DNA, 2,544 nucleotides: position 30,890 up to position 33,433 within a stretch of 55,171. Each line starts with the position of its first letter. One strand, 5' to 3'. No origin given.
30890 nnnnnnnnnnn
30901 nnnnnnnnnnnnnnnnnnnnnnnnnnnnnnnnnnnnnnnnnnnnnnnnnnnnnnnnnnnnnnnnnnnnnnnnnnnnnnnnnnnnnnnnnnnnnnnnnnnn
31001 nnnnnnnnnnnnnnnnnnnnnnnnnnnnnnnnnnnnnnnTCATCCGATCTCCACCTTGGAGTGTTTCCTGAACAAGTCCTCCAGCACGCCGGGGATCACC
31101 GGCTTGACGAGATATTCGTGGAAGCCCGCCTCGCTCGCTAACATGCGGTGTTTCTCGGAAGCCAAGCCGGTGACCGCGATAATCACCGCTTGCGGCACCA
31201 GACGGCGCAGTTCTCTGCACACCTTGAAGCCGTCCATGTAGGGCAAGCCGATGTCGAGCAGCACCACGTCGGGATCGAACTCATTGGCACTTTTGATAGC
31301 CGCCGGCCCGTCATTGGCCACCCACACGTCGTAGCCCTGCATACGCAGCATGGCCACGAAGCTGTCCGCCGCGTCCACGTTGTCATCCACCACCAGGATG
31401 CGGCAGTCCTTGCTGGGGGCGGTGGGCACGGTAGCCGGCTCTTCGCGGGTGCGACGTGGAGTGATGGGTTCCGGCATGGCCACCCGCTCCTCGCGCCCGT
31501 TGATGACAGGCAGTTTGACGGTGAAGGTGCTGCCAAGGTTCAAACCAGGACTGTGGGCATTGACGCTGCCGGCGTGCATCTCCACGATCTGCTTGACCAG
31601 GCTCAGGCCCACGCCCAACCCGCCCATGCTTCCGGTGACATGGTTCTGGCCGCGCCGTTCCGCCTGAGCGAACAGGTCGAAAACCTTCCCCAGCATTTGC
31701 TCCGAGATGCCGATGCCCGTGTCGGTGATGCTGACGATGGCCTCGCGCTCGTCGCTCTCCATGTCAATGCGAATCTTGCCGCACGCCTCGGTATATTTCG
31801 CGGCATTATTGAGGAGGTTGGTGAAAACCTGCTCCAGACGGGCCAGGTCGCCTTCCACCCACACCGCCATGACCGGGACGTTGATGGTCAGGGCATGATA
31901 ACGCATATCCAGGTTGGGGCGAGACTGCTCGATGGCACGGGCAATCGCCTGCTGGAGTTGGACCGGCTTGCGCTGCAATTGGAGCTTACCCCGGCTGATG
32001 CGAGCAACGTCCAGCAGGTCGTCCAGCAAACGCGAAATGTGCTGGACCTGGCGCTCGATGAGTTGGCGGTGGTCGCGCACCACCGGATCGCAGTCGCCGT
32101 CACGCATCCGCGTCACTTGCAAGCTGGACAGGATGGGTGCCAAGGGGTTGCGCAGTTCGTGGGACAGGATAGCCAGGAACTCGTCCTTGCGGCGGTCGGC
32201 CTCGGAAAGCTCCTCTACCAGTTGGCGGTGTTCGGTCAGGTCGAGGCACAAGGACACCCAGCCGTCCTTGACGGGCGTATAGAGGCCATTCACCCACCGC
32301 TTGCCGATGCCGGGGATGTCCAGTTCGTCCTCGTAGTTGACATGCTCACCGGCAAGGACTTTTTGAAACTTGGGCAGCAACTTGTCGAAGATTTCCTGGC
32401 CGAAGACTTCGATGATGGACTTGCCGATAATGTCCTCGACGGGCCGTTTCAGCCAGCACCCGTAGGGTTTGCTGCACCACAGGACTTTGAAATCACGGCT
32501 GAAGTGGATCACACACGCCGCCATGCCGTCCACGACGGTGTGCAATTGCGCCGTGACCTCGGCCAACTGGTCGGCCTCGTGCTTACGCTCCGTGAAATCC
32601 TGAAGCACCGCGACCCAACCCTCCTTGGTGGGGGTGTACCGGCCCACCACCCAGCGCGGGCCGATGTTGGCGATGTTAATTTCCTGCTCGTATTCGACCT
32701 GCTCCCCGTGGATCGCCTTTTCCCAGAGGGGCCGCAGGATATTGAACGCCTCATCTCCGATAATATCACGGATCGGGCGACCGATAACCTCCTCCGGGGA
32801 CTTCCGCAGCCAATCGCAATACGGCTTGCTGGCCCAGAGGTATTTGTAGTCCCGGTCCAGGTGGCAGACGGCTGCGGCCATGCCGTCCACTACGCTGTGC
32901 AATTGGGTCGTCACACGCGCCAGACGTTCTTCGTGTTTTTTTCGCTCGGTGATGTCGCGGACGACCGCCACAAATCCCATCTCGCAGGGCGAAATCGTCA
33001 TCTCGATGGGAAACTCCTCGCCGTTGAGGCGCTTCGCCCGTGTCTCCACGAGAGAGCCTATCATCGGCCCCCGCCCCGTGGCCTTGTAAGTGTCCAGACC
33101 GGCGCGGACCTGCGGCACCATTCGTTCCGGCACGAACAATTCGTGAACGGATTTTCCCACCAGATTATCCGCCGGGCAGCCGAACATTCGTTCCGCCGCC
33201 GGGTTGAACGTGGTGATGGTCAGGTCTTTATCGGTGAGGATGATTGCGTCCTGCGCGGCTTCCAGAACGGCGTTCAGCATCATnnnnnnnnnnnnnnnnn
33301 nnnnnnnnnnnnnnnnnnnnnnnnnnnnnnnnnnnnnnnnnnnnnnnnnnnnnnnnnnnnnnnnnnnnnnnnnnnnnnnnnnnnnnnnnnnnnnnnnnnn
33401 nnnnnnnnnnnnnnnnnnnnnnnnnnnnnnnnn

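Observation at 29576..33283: Sigma-70-family factor next to a PAS-rich hybrid histidine kinase in a phage-like context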

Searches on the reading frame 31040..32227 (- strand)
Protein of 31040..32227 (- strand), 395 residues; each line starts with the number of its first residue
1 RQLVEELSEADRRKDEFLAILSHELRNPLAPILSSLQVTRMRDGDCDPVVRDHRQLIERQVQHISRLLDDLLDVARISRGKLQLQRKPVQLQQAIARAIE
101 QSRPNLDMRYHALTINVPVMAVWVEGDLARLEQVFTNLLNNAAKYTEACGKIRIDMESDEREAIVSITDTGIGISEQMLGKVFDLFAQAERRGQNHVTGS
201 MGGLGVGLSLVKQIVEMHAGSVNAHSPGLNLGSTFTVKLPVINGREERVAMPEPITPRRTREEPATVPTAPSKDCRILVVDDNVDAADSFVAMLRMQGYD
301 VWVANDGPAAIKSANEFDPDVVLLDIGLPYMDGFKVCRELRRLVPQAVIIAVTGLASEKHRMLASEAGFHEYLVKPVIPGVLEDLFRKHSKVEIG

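Call 70: find_related_loci(query=A6, collection=genome_contigs, flank=4000)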
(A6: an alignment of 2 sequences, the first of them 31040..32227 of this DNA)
Query A6 (395 aa) in genome_contigs; peptide patterns used: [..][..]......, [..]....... (x = any residue, [..] = any of these).
600 stretches matched a pattern (row limit reached: there are more); 570 encode a relative of the query (tblastn E <= 1e-3); the best 80 are kept; 79 distinct loci.
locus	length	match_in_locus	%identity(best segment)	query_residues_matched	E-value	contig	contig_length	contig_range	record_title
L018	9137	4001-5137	47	2-392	1e-110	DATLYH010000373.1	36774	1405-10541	MAG TPA_asm: Gemmataceae bacterium isolate SMAG_U13267 k141_472003, whole genome shotgun sequence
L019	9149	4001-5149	50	2-386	5e-110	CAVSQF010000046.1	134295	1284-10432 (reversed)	MAG: uncultured delta proteobacterium isolate MFD01476.bin.1.163 genome assembly, contig: contig_28046, whole genome sho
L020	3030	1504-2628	49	2-389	5e-109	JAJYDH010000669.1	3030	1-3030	MAG: Planctomycetota bacterium isolate BP9.bin90 NODE_80095_length_3030_cov_1.040992, whole genome shotgun sequence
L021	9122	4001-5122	47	2-386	1e-105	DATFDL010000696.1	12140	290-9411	MAG TPA_asm: Pirellulales bacterium isolate SMAG_U8579 k141_2178051, whole genome shotgun sequence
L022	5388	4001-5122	47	7-392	3e-105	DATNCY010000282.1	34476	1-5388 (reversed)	MAG TPA_asm: Gemmataceae bacterium isolate SMAG_U11228 k141_1673825, whole genome shotgun sequence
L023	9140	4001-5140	46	4-391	4e-105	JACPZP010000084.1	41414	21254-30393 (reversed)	MAG: Planctomycetota bacterium isolate NC_groundwater_892_Pr1_S2p5_60_19 Montesol18_S2p5_coassembly_scaffold_473001, who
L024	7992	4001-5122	47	5-386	1e-104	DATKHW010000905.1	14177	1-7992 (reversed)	MAG TPA_asm: Gemmataceae bacterium isolate SMAG_U14588 k141_3516190, whole genome shotgun sequence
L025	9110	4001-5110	47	2-386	4e-104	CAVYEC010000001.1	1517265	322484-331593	MAG: uncultured Planctomycetota bacterium isolate MFD09603.bin.2.111 genome assembly, contig: contig_12297, whole genome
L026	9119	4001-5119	47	2-386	1e-103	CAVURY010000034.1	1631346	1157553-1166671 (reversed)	MAG: uncultured Planctomycetota bacterium isolate MFD09671.bin.3.67 genome assembly, contig: contig_3904, whole genome s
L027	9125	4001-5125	49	1-386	1e-102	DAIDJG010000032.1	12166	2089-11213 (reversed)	MAG TPA_asm: Singulisphaera sp. isolate clean19 k141_593321, whole genome shotgun sequence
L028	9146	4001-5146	46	1-395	2e-102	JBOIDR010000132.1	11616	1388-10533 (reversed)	MAG: Gammaproteobacteria bacterium isolate SD8036_maxbin2.bin.2 NODE_2713_length_11616_cov_28.094786, whole genome shotg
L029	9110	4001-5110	45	1-386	3e-102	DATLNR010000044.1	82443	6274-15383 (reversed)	MAG TPA_asm: Casimicrobiaceae bacterium isolate SMAG_U13805 k141_4699149, whole genome shotgun sequence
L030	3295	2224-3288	48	2-369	3e-104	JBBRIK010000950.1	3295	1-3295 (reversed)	MAG: Gemmatales bacterium isolate Co_metawrap_2780 Cmw_2780_k141_20913021_length_3295_cov_8.0000, whole genome shotgun s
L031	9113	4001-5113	46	1-386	2e-101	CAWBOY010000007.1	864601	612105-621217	MAG: uncultured Planctomycetaceae bacterium isolate MFD09671.bin.1.56 genome assembly, contig: contig_9632, whole genome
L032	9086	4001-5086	48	2-377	1e-101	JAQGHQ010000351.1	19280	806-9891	MAG: Gemmataceae bacterium isolate RYN_437 scaffold_1163684, whole genome shotgun sequence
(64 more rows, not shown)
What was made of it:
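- Closest known: Bacterial orphan hybrid histidine kinases. Same: The catalytic core and receiver are the same, at 43-50% identity over 395 aa (call 70).
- Most are Gemmataceae, Pirellulales, Isosphaeraceae or other Planctomycetota (call 70). The closest non-phage relatives are bacterial (call 70).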

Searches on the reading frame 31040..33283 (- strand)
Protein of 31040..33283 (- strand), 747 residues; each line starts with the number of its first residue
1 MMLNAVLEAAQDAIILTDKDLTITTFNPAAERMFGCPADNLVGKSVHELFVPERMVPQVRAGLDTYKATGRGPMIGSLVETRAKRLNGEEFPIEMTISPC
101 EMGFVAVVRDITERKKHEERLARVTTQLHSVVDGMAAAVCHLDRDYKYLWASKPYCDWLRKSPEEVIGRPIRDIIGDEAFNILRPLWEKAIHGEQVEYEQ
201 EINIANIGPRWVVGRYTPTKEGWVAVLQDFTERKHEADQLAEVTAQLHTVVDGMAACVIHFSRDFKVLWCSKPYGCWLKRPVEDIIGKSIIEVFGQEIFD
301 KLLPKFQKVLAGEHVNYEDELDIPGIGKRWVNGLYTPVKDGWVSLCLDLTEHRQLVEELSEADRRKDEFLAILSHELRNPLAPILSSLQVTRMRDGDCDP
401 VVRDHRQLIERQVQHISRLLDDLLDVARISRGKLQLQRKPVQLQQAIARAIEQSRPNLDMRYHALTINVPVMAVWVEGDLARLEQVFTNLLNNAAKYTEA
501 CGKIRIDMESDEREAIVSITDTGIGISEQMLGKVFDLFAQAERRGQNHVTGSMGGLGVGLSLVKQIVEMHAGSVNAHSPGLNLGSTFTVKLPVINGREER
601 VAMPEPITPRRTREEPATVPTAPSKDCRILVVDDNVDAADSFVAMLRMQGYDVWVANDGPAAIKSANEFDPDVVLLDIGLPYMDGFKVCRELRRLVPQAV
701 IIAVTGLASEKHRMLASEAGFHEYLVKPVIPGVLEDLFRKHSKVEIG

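Call 3: search_protein_families(library=pfam, proteins=[window:31040-33283:-], max_evalue=0.01)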
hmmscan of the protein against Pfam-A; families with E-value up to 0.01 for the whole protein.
window:31040-33283:- (747 aa): 14 families
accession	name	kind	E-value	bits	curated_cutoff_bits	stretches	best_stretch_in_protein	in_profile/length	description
PF08448.16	PAS_4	-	4.6e-38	130.3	23.1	3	133-234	2-109/110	PAS fold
PF02518.31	HATPase_c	-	4.3e-24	85.5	26.4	1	478-593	1-109/111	Histidine kinase-, DNA gyrase B-, and HSP90-like ATPase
PF00989.32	PAS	-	1.2e-23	83.8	22.6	2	3-100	3-96/113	PAS fold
PF00072.30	Response_reg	-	1.4e-22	80.4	30.2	1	629-735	1-107/111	Response regulator receiver domain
PF13426.13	PAS_9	-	6e-22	78.3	27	1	12-113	2-103/103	PAS domain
PF00512.31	HisKA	-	8.1e-16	58.3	26.9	1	366-431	2-65/66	His Kinase A (phospho-acceptor) domain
PF13188.13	PAS_8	-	3.6e-13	49.3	21.8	1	3-50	3-47/65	PAS domain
PF12860.13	PAS_7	-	5.7e-09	36.6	27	1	8-119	2-115/115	PAS fold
PF13596.12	PAS_10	-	1.4e-07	32.5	22.1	1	3-69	1-65/106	PAS domain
PF08447.18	PAS_3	-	0.0001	22.9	25.6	0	24-99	2-74/89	PAS fold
PF24820.1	Diguanyl_cycl_sensor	-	0.00032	21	28.1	1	7-99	2-95/109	Diguanylate cyclase-like sensor domain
PF08446.17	PAS_2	-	0.0022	19.1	21.4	0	16-55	21-60/107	PAS fold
PF14501.12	HATPase_c_5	-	0.0029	18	22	1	483-576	6-88/102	GHKL domain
PF13589.12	HATPase_c_3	-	0.0038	17.7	25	1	483-558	3-77/137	Histidine kinase-, DNA gyrase B-, and HSP90-like ATPase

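Call 10: find_related_loci(query=window:31040-33283:-, collection=viral_contigs, flank=8000)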
Query window:31040-33283:- (747 aa) in viral_contigs; peptide patterns used: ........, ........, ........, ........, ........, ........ (x = any residue, [..] = any of these).
1 stretches matched a pattern, but none encodes a relative of the query by tblastn (E <= 1e-3).

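Call 42: search_protein_families(library=ncbifam, proteins=[window:31040-33283:-], max_evalue=0.001)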
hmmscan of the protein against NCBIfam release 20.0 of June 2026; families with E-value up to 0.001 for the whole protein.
window:31040-33283:- (747 aa): 159 families (the best 25 are shown)
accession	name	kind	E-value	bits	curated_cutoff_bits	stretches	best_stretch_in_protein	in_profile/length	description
NF046044.1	PnpS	equivalog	3.1e-58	197.7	400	2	234-592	44-390/390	two-component system histidine kinase PnpS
NF008302.0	PRK11091.1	equivalog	5.8e-58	196.7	838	1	228-741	138-642/779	aerobic respiration two-component sensor histidine kinase ArcB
TIGR02956.1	TMAO_torS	equivalog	1e-56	192.7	676.5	1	349-734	447-812/967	TMAO reductase system sensor histidine kinase/response regulator TorS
NF041880.1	EPS_EpsF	equivalog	1.4e-52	178.8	900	2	341-592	249-492/492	response regulator EpsF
NF041947.1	LuxQ_Vibrio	equivalog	2.5e-52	177.8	1200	1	359-740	465-837/843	quorum-sensing autoinducer 2 sensor kinase/phosphatase LuxQ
NF008318.0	PRK11107.1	equivalog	5.2e-52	177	890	2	360-593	287-518/920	two-component sensor histidine kinase BarA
NF047874.1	MASE3_PAS_HK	subfamily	4.3e-51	174.5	560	2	350-603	376-635/655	MASE3 domain-containing sensor histidine kinase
NF033092.0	HK_WalK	equivalog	2.6e-50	171.6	725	2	245-593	258-594/594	cell wall metabolism sensor histidine kinase WalK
TIGR02966.1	phoR_proteo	equivalog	2.8e-49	167.9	334.2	2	242-591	3-333/333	phosphate regulon sensor histidine kinase PhoR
NF038297.2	hybrid_HK_HrmK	equivalog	1.2e-46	159.6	725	1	355-740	224-606/607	hybrid histidine kinase/response regulator HrmK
NF008468.0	PRK11360.1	equivalog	2.5e-46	158.3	646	2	237-597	260-612/616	two-component system sensor histidine kinase AtoS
NF011874.0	PRK15347.1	equivalog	1.2e-45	155.9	852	2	361-595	393-616/921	two component system sensor kinase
NF008099.0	PRK10841.1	equivalog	2.5e-45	154.6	920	2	358-599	462-696/949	two-component system sensor histidine kinase RcsC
NF047465.1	hybrid_HK_LvrA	exception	7.7e-45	153.2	1200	1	351-735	187-577/819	hybrid histidine kinase/response regulator LvrA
NF041831.1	NO_HK_NahK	exception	2.3e-43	148.3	1500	3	356-596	484-714/854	hybrid sensor histidine kinase/response regulator NahK/ErcS'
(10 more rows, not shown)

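Call 52: search_dna_similar(query=window:31040-33283:-, collection=phages, mode=protein, max_rows=25)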
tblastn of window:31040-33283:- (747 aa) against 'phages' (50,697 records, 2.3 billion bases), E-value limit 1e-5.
Records with a match: 173; places in all: 191; records where one place covers at least 80% of the query: 2.
Best place of each record, by identity: <60% 173.
By first word of the organism name: Bacteriophage 54; Listeria 46; Acinetobacter 20; Salmonella 14; Staphylococcus 12; Enterococcus 10; Escherichia 6; Alteromonas 3; uncultured 2; Pseudomonas 2; and 4 more.
By host as written in the record: - 81; Listeria monocytogenes 46; Staphylococcus aureus 12; Homo sapiens 8; Enterococcus faecalis 6; Escherichia coli O157:H7 ATCC 43895 6; Salmonella enterica subsp. enterica serovar Kentucky 6; Alteromonas macleodii ATCC 27126 3; and 5 more.
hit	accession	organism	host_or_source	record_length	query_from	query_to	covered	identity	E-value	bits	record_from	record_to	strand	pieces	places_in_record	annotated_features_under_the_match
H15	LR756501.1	uncultured phage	metagenomic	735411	95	728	85%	23.4%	1e-17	94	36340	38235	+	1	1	record has no annotation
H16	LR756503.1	uncultured phage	metagenomic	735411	95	728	85%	23.4%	1e-17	94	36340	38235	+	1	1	record has no annotation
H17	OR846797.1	Listeria phage LM 4-11-1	Listeria monocytogenes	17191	213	731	65%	28.8%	3e-16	154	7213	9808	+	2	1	record has no annotation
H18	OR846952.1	Listeria phage LM 4-11-1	Listeria monocytogenes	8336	230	744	64%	29.2%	9e-16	164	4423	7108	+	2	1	record has no annotation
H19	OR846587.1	Enterococcus phage Efs 1-1-1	Enterococcus faecalis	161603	226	728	63%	29.9%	8e-19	171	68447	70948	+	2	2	record has no annotation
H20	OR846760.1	Listeria phage LM 4-11-1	Listeria monocytogenes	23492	213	731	65%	28.6%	1e-16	156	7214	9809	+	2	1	record has no annotation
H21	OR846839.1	Listeria phage LM 4-11-1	Listeria monocytogenes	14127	226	728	63%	29.6%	4e-15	163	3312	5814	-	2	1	record has no annotation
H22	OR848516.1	Listeria phage LM 4-14-1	Listeria monocytogenes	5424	230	744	61%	28.6%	9e-16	154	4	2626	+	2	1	record has no annotation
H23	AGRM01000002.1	Salmonella enterica subsp. houtenae str. ATCC BAA-1581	Homo sapiens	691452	229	740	69%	25.2%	5e-23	111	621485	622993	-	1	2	PAS domain S-box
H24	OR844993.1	Staphylococcus phage SA 1306 Kay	Staphylococcus aureus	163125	244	731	61%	28.5%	2e-9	131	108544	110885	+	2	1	record has no annotation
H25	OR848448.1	Listeria phage LM 4-14-1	Listeria monocytogenes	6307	230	744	58%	29.5%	1e-15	164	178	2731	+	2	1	record has no annotation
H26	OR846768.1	Listeria phage LM 4-11-1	Listeria monocytogenes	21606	230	744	58%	29.5%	1e-15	164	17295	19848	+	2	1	record has no annotation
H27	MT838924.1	Bacteriophage sp.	human fecal samples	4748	337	728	52%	29.8%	4e-12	132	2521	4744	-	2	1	record has no annotation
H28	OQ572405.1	Pseudomonas phage Y3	Pseudomonas aeruginosa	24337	355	729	50%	30.6%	4e-28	128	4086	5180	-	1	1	record has no annotation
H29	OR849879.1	Staphylococcus phage SA 1298 Kay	Staphylococcus aureus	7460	341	743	49%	31.1%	4e-13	155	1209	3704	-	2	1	record has no annotation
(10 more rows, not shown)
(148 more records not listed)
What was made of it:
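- Many 'phage' database hits for kinases appear, from their record names and lengths, to be bacterial contamination (call 52).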

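Call 64: get_annotated_region(hit=H15, flank=6000)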
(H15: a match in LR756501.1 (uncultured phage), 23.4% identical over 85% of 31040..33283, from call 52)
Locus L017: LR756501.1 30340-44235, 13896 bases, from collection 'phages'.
description: uncultured phage genome assembly, chromosome: 1.
organism: uncultured phage (NCBI taxid 278008)
taxonomy: Viruses; environmental samples
host: -; source: metagenomic; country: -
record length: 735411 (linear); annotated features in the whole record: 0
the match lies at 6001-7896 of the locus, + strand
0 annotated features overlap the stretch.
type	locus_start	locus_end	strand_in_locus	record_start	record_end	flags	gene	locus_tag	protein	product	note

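Call 68: search_protein_families(library=pfam, proteins=[L017:5728-7941:+, L017:7965-8243:+, L017:8240-9190:-, L017:9208-11421:-, L017:4978-5664:-, L017:4039-4929:-, L017:11418-12248:-, L017:12569-13528:-, L017:518-1438:+, L017:1425-1985:+], max_evalue=0.001)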
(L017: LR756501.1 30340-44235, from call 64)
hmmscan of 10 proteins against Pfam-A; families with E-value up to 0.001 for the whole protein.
L017:5728-7941:+ (737 aa): 8 families
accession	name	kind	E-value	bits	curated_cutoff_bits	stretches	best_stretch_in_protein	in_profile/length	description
PF00072.30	Response_reg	-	4e-25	88.6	30.2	1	624-733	1-110/111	Response regulator receiver domain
PF02518.31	HATPase_c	-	4.9e-21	75.7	26.4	1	489-593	2-105/111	Histidine kinase-, DNA gyrase B-, and HSP90-like ATPase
PF00512.31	HisKA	-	1.8e-18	66.8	26.9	1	376-441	2-66/66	His Kinase A (phospho-acceptor) domain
PF13426.13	PAS_9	-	5.1e-17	62.5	27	2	250-354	3-103/103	PAS domain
PF08448.16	PAS_4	-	1.6e-15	57.7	23.1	1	247-356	4-109/110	PAS fold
PF00989.32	PAS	-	3e-12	47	22.6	1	241-351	4-112/113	PAS fold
PF08447.18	PAS_3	-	2.1e-07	31.6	25.6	1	262-346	3-86/89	PAS fold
PF13188.13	PAS_8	-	6e-07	29.6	21.8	0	5-66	6-55/65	PAS domain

L017:7965-8243:+ (92 aa): 0 families

L017:8240-9190:- (316 aa): 1 family
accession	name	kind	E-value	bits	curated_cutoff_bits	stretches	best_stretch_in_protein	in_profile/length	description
PF00722.28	Glyco_hydro_16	-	4.3e-16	59.3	22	2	78-181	9-101/175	Glycosyl hydrolases family 16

L017:9208-11421:- (737 aa): 0 families

L017:4978-5664:- (228 aa): 0 families

L017:4039-4929:- (296 aa): 0 families

L017:11418-12248:- (276 aa): 0 families

L017:12569-13528:- (319 aa): 0 families

L017:518-1438:+ (306 aa): 3 families
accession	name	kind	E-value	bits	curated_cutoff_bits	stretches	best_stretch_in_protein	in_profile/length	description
PF01467.32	CTP_transf_like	-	7.4e-18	65.5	21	1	96-261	1-132/133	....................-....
PF03819.22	MazG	-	6.1e-08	33.3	22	1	32-84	16-72/74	MazG nucleotide pyrophosphohydrolase domain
PF12643.12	MazG-like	-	0.00076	20.1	27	0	26-78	16-66/85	MazG-like family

L017:1425-1985:+ (186 aa): 1 family
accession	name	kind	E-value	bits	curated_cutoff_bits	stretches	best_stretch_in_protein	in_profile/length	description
PF22028.2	DUF6934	-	1.6e-06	28.7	27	1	19-130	5-110/145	Family of unknown function (DUF6934)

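Call 84: search_protein_families(library=padloc, proteins=[window:31040-33283:-], max_evalue=0.001)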
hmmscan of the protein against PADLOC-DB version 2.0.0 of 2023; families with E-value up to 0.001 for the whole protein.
window:31040-33283:- (747 aa): 2 families
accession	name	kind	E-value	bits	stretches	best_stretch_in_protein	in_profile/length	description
PDLC00405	SduA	-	6.6e-10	37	1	627-685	7-65/323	DUF4263 domain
PDLC04647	PDC-M43B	-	3.7e-08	30.8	1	489-577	234-318/347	-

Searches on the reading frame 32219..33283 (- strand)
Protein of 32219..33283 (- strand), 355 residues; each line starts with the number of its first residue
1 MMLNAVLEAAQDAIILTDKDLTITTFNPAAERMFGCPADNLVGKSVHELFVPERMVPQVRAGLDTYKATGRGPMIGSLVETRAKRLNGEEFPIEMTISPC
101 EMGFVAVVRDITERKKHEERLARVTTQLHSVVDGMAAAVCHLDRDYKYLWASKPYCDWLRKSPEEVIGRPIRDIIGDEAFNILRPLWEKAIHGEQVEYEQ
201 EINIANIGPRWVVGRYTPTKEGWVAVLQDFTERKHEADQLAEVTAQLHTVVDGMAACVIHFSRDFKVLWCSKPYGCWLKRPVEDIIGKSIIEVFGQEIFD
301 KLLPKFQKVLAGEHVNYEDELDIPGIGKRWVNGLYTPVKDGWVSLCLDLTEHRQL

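Call 97: search_solved_structures(query=window:32219-33283:-, max_evalue=0.001)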
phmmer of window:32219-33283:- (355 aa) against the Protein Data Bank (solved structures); distinct sequences matched with E-value up to 0.001: 8.
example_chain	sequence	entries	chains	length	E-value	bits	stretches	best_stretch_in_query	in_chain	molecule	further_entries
1y28_A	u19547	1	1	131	7.8e-09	38.4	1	3-122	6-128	Sensor protein fixL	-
2cmn_A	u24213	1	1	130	1.3e-08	37.7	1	3-122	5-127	SENSOR PROTEIN FIXL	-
1d06_A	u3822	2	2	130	1.6e-08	37.4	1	3-112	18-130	nitrogen fixation regulatory protein fixL | FIXL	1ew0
1dp6_A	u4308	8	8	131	1.8e-08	37.2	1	3-122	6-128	FIXL PROTEIN | SENSOR PROTEIN FIXL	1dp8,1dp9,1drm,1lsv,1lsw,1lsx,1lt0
8js5_A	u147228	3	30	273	4.8e-08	35.8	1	3-127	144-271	Sensor protein FixL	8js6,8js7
1xj4_A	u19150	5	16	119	2.7e-07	33.3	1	11-122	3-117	Sensor protein fixL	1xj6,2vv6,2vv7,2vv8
1xj2_A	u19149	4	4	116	5.7e-07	32.2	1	12-122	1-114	Sensor protein fixL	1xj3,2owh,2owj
3a0r_A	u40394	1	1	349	0.00016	24.2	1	5-144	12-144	Sensor protein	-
